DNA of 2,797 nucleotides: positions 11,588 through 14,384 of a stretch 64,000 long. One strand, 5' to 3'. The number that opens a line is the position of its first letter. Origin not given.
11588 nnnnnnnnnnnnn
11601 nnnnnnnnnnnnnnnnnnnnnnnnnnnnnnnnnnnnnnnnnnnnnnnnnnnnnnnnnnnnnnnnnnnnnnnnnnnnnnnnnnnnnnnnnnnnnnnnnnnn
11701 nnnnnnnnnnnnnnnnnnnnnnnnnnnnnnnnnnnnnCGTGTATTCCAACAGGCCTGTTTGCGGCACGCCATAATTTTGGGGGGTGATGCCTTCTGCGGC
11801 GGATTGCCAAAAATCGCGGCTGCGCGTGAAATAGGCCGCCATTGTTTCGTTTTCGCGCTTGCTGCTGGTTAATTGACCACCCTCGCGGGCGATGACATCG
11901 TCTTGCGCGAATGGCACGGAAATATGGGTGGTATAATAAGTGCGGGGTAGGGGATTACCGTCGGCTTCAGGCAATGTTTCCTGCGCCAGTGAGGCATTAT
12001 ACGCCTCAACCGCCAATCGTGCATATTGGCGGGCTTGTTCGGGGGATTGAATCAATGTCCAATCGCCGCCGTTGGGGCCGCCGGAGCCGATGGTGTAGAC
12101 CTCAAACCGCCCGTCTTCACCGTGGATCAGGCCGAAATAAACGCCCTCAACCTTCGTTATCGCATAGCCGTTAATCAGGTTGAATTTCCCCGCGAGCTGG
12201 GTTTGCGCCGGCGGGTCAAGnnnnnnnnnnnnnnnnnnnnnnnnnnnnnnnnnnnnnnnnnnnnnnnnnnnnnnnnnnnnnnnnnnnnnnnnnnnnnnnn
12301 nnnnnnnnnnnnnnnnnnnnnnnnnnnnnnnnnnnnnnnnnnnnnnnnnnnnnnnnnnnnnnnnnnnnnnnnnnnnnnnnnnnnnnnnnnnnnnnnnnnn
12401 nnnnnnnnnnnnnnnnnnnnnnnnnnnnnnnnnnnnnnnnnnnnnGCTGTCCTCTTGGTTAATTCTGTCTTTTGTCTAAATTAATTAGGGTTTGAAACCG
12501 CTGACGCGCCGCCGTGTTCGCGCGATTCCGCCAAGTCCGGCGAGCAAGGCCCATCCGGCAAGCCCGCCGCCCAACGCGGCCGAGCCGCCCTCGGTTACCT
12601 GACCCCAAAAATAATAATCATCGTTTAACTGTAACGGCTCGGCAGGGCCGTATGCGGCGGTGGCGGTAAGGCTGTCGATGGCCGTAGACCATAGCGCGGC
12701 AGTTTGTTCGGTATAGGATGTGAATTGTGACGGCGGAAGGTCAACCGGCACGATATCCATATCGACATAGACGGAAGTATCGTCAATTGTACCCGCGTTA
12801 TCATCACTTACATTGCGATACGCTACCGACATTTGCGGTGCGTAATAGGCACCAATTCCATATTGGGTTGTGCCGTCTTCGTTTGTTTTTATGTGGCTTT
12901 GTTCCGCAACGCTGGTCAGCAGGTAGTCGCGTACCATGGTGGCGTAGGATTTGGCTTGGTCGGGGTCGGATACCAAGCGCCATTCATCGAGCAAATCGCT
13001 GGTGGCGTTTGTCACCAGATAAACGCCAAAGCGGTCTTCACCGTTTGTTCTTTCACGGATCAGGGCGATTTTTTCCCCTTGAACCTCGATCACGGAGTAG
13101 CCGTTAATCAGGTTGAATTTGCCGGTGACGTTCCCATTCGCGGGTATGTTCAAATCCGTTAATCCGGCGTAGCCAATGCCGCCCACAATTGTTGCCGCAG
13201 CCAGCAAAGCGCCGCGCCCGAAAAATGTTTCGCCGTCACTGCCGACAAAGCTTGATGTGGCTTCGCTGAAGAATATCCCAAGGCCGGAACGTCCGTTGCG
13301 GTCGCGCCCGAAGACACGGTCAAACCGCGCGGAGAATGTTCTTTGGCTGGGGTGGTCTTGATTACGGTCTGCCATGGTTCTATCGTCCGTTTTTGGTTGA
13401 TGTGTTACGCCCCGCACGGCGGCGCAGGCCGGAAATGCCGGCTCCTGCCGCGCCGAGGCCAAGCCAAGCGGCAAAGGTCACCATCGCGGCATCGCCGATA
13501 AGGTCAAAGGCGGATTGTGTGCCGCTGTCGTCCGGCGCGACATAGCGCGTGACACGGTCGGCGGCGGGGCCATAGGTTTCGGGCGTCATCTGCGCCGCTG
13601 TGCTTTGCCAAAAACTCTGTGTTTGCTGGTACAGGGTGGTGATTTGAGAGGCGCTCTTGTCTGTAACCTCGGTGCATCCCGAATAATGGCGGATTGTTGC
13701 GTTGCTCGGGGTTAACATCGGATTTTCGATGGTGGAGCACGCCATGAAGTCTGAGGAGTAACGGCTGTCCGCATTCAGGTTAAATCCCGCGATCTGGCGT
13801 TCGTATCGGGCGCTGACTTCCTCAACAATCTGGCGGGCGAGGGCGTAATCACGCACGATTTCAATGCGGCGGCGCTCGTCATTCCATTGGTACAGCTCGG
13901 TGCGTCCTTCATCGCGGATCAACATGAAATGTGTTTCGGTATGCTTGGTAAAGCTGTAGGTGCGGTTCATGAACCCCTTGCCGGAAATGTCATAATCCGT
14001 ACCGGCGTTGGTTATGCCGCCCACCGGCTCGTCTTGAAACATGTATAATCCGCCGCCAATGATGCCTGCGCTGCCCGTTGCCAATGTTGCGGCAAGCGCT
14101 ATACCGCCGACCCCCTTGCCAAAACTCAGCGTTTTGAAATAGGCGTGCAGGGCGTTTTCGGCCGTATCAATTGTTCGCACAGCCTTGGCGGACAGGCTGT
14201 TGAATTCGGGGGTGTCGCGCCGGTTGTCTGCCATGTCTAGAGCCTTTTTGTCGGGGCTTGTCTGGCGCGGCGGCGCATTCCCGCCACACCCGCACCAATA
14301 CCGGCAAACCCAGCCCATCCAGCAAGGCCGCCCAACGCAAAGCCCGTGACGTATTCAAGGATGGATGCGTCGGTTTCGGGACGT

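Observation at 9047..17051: Eight tandem paralogues of an unrecognised two-TM envelope protein family, with a J-domain gene embedded in the array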

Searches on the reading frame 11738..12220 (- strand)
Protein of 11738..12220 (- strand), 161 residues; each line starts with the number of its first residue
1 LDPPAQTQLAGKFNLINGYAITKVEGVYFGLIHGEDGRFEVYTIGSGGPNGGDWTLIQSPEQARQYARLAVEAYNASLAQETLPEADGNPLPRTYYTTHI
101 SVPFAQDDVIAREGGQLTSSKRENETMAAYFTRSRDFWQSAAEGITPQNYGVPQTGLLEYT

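Call 58: predict_structure(alignment_id=A4)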
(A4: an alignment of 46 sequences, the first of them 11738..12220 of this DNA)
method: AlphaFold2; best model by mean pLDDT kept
length: 161 residues; sequences in the alignment: 46
mean_pLDDT: 90.1   pTM: 0.88
mean pLDDT of the five models: 90.1, 89.9, 89.2, 88.7, 88.5
residues with pLDDT >= 90: 121; 70-90: 25; 50-70: 15; < 50: 0
segments of 3 or more residues with pLDDT < 50: none
pLDDT, mean of each block of 10 residues (from residue 1): 92 93 93 97 80 93 98 93 62 86 95 91 83 97 98 92 66
secondary structure, 60 per line:
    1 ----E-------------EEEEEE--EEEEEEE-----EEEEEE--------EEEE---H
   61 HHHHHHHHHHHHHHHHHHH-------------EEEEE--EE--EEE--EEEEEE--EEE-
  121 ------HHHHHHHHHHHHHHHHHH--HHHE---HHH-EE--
elements in order: E19-24 E27-33 E39-44 E53-56 H60-79 E93-97 E104-106 E109-114 E117-119 H127-144
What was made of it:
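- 11582..12445 (-): Paralogue W6 (287 aa). This is the protein that was modelled. Domain-only model, pLDDT 90.1 and pTM 0.88 (call 58).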

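Call 60: fold_search(model_id=the predicted structure, library=pdb)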
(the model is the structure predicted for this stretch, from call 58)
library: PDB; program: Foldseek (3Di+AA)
matches with E <= 10: 623; with E <= 0.001: 0
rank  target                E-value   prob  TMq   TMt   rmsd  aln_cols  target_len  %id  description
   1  3hwg_B                6.3e-02  0.04  0.13  0.13  18.1       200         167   11  Crystal structure of Siderocalin (NGAL, Lipocalin 2) complexed with Fe-TrenCam-hopo2 (released 2010-06-02)
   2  3tf6_A                6.7e-02  0.05  0.14  0.13  17.8       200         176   11  Crystal structure of Neutrophil gelatinase-associated lipocalin (C87S mutant) in complex with Europium and the siderop (released 2011-09-07)
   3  6o5d_B                7.1e-02  0.05  0.14  0.14  18.1       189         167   12  PYOCHELIN (released 2019-09-11)
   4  5n47_E                7.1e-02  0.05  0.14  0.14  18.0       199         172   12  Structure of Anticalin N7E in complex with the three-domain fragment Fn7B8 of human oncofetal fibronectin (released 2018-02-14)
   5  1hl6_D                7.5e-02  0.23  0.24  0.26  13.8       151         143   12  A novel mode of RBD-protein recognition in the Y14-mago complex (released 2003-05-08)
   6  2iml_B                7.5e-02  0.15  0.22  0.19  12.6       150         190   11  Crystal structure of a hypothetical protein from Archaeoglobus fulgidus binding riboflavin 5'-phosphate (released 2006-10-17)
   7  3t1d_B                7.9e-02  0.05  0.14  0.13  18.4       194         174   13  The mutant structure of human Siderocalin W79A, R81A, Y106F bound to Enterobactin (released 2011-08-17)
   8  3by0_A                7.9e-02  0.04  0.13  0.12  17.8       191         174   12  Crystal structure of Siderocalin (NGAL, Lipocalin 2) W79A-R81A complexed with Ferric Enterobactin (released 2008-09-09)
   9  8s4s_A                8.4e-02  0.18  0.21  0.25  10.8       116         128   12  PrgE from plasmid pCF10 (released 2024-05-29)
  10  2qim                  9.5e-02  0.13  0.18  0.18  14.4       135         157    7  Crystal Structure of Pathogenesis-related Protein LlPR-10.2B from yellow lupine in complex with Cytokinin (released 2008-04-29)
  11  3ped_A                9.5e-02  0.04  0.14  0.14  18.4       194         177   13  Siderocalin Recognitin of Carboxymycobactins: Interference by the immune system in intracellular iron acquisition by M (released 2011-10-05)
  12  3ped_C                1.0e-01  0.04  0.14  0.14  18.2       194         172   12  Siderocalin Recognitin of Carboxymycobactins: Interference by the immune system in intracellular iron acquisition by M (released 2011-10-05)
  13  3cmp_A                1.0e-01  0.04  0.14  0.13  16.9       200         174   10  Crystal structure of Siderocalin (NGAL, Lipocalin 2) K125A mutant complexed with Ferric Enterobactin (released 2009-05-12)
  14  3t1d_A                1.1e-01  0.05  0.15  0.14  17.6       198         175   12  The mutant structure of human Siderocalin W79A, R81A, Y106F bound to Enterobactin (released 2011-08-17)
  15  3e85                  1.1e-01  0.11  0.18  0.18  14.4       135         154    7  Crystal Structure of Pathogenesis-related Protein LlPR-10.2B from yellow lupine in complex with Diphenylurea (released 2009-03-03)
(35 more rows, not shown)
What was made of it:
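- On Any protein with a solved structure: Foldseek with the pLDDT-90 domain model gave a best E of 0.06 and a TM-score of at most 0.26 (call 60).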

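Call 72: fold_search(model_id=the predicted structure, library=viral)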
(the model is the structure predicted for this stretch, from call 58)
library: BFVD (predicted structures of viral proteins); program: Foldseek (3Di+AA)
matches with E <= 10: 591; with E <= 0.001: 0
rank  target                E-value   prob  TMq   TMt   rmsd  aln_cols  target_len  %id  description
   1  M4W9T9                1.0e-01  0.10  0.17  0.14  12.9       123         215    8  Uncharacterized protein [Mycobacterium phage FF47]
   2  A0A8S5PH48            1.2e-01  0.11  0.15  0.14  11.3       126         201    8  Uncharacterized protein [Siphoviridae sp. ctLOE2]
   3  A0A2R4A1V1            1.2e-01  0.11  0.19  0.12  13.3       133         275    9  (no name in the UniProt tables at hand)
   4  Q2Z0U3                1.3e-01  0.10  0.18  0.16  14.9       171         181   12  Uncharacterized protein [Pseudomonas phage EL]
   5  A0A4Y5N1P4            1.5e-01  0.15  0.18  0.18  15.3       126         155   12  Uncharacterized protein [Lactococcus phage CHPC971]
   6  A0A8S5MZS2            1.6e-01  0.16  0.23  0.26  13.2       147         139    7  Uncharacterized protein [Siphoviridae sp. ct43U4]
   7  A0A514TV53            1.6e-01  0.12  0.25  0.10  14.2       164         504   10  Putative CytH-like phosphatase [Aeromonas phage D3]
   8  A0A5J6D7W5            1.8e-01  0.11  0.19  0.16  16.5       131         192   12  (no name in the UniProt tables at hand)
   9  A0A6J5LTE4            1.9e-01  0.06  0.15  0.04  27.8       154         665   17  Uncharacterized protein [uncultured Caudovirales phage]
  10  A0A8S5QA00            2.4e-01  0.14  0.23  0.12  11.7       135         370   12  DUF6575 domain-containing protein [Siphoviridae sp. ctoic9]
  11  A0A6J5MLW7            2.4e-01  0.09  0.19  0.25  17.2       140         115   10  Uncharacterized protein [uncultured Caudovirales phage]
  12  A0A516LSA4            2.4e-01  0.06  0.15  0.15  13.1       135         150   12  (no name in the UniProt tables at hand)
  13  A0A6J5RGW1            2.5e-01  0.10  0.19  0.15  13.2       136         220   13  Uncharacterized protein [uncultured Caudovirales phage]
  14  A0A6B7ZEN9            2.5e-01  0.07  0.18  0.18  11.7       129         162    9  Uncharacterized protein [Klebsiella phage N1M2]
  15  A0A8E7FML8            3.0e-01  0.09  0.21  0.14  18.3       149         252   13  (no name in the UniProt tables at hand)
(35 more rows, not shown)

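Call 84: find_homologous_proteins(query=A4, max_evalue=0.001)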
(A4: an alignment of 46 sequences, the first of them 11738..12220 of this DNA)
Query A4 (46 sequences) (161 aa, profile of the alignment): 4 proteins with E <= 0.001 among 3571 candidates.
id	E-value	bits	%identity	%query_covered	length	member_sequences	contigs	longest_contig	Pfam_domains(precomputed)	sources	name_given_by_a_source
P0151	2.3e-37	147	100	100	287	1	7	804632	-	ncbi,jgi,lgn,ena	-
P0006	7.1e-37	145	53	99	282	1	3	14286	-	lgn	-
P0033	1.7e-29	121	35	12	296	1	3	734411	-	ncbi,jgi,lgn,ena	-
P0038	1.1e-27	115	-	-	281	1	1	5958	-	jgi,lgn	jgi:hypothetical protein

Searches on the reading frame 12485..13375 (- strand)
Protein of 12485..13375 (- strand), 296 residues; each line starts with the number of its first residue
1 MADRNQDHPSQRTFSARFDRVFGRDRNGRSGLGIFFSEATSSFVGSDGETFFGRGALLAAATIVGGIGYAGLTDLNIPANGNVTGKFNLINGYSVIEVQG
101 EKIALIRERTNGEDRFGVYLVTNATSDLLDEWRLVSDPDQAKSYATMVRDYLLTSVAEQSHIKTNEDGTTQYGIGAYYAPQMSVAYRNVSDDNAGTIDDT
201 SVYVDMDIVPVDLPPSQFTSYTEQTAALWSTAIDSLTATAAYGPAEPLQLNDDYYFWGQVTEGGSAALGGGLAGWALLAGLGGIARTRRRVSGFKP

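Call 4: search_protein_families(library=pfam, proteins=[window:12485-13375:-], max_evalue=1)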
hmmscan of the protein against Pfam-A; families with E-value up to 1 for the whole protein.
window:12485-13375:- (296 aa): 1 family
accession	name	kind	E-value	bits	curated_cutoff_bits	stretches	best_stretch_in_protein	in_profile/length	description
PF12707.14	DUF3804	-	0.21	11.8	22.5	1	107-191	10-93/128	Protein of unknown function (DUF3804)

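Call 5: search_protein_families(library=ncbifam, proteins=[window:12485-13375:-], max_evalue=1)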
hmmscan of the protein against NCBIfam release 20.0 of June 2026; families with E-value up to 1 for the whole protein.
window:12485-13375:- (296 aa): 1 family
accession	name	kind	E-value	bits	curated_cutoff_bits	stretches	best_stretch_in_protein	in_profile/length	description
NF045522.1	MXAN_2561_fam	equivalog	0.019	14.4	150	1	241-290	255-304/304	MXAN_2561 family MXYO-CTERM-anchored protein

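Call 47: search_protein_families(library=padloc, proteins=[window:12485-13375:-], max_evalue=0.1)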
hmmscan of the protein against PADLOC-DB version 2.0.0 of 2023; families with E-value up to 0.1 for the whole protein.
window:12485-13375:- (296 aa): 0 families

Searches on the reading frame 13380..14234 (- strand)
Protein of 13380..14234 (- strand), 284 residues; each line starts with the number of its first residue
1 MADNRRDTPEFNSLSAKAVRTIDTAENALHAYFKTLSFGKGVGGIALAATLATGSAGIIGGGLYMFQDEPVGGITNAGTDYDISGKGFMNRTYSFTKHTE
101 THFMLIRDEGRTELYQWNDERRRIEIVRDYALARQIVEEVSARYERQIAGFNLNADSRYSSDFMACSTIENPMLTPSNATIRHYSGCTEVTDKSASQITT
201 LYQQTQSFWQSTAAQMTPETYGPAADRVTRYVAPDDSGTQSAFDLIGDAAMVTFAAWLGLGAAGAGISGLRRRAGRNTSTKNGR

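Call 4: search_protein_families(library=pfam, proteins=[window:13380-14234:-], max_evalue=1)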
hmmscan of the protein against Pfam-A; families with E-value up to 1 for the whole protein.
window:13380-14234:- (284 aa): 1 family
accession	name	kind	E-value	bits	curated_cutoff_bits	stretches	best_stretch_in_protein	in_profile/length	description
PF14157.12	YmzC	-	0.062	13.9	27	0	89-131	17-59/62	YmzC-like protein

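Call 5: search_protein_families(library=ncbifam, proteins=[window:13380-14234:-], max_evalue=1)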
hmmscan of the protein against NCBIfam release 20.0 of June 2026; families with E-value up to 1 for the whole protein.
window:13380-14234:- (284 aa): 2 families
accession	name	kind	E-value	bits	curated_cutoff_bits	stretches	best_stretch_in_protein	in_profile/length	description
NF052340.1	hydrazine_beta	equivalog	0.066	12.3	560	1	158-246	17-105/372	hydrazine synthase subunit beta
TIGR04505.1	PtsS_plasma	equivalog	0.12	11.7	175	1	188-246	165-225/334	phosphate ABC transporter substrate-binding protein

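Call 47: search_protein_families(library=padloc, proteins=[window:13380-14234:-], max_evalue=0.1)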
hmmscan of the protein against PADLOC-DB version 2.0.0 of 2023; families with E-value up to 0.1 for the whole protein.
window:13380-14234:- (284 aa): 0 families
